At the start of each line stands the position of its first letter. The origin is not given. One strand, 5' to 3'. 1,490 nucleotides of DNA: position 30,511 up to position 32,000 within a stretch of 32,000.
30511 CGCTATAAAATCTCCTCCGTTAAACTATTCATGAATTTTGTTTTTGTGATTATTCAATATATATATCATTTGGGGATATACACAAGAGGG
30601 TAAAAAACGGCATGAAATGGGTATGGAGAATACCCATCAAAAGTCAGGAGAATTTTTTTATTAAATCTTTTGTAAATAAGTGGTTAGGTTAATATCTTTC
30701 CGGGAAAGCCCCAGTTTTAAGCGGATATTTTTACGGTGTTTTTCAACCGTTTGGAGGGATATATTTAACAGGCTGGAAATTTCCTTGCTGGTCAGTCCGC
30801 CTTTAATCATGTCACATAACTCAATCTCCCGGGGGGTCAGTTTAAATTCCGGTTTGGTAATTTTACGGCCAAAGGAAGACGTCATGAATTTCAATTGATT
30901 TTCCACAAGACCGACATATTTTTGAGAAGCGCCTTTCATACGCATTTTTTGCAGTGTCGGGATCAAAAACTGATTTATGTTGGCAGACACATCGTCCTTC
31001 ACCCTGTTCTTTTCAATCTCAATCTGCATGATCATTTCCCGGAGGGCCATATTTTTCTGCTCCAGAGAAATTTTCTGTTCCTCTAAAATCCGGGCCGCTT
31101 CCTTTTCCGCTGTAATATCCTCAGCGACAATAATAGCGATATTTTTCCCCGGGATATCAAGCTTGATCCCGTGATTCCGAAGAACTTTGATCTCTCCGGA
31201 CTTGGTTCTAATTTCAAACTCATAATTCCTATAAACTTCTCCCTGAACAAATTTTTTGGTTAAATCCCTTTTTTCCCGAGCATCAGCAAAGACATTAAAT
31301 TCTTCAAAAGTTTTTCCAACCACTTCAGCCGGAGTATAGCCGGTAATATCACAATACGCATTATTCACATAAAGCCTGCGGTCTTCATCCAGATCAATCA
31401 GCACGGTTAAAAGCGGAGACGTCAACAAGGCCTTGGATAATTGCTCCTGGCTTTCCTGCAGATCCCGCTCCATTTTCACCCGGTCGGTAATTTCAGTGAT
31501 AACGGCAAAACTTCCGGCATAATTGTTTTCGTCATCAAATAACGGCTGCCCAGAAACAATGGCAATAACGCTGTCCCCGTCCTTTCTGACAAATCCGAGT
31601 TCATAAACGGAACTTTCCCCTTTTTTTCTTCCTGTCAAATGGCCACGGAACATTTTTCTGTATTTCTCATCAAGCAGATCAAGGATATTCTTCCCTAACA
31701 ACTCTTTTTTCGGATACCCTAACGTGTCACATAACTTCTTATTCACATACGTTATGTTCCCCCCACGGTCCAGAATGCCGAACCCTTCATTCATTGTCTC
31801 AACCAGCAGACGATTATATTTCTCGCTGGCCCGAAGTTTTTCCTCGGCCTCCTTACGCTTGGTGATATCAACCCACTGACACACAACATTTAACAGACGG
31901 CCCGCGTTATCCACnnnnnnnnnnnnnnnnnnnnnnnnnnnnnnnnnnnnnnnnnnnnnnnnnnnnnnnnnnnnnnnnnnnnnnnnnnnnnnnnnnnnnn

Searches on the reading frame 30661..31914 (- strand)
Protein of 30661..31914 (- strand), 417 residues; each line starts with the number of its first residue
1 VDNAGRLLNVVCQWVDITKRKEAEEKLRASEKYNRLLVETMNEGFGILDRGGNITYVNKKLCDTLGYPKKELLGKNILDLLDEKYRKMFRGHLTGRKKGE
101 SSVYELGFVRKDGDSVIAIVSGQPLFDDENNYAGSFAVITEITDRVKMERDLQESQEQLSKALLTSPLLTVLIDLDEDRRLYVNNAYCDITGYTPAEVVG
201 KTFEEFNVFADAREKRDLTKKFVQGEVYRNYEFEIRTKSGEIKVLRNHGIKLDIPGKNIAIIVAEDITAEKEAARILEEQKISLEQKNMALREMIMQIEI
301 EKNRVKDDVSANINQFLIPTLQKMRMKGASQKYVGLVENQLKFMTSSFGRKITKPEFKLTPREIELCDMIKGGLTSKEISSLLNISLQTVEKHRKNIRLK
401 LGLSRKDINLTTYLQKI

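Call 43: search_protein_families(library=pfam, proteins=[window:30661-31914:-], max_evalue=0.0001)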
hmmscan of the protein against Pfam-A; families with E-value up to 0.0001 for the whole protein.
window:30661-31914:- (417 aa): 8 families
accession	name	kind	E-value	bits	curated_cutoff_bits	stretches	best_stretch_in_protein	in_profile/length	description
PF13426.13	PAS_9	-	1.8e-25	89.7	27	2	43-144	2-103/103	PAS domain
PF00989.32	PAS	-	1.7e-22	80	22.6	2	35-140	4-111/113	PAS fold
PF08448.16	PAS_4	-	7.4e-18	65.2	23.1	2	39-146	2-109/110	PAS fold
PF08447.18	PAS_3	-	1.4e-15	57.7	25.6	2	181-251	2-74/89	PAS fold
PF13188.13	PAS_8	-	5.6e-13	48.7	21.8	1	35-83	4-52/65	PAS domain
PF00196.25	GerE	-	3.2e-11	43.1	23.5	1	359-404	3-48/57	Bacterial regulatory proteins, luxR family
PF12860.13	PAS_7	-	3.7e-07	30.7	27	0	38-82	1-46/115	PAS fold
PF08281.18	Sigma70_r4_2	-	7.8e-05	22.7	25.7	0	373-401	26-54/54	Sigma-70, region 4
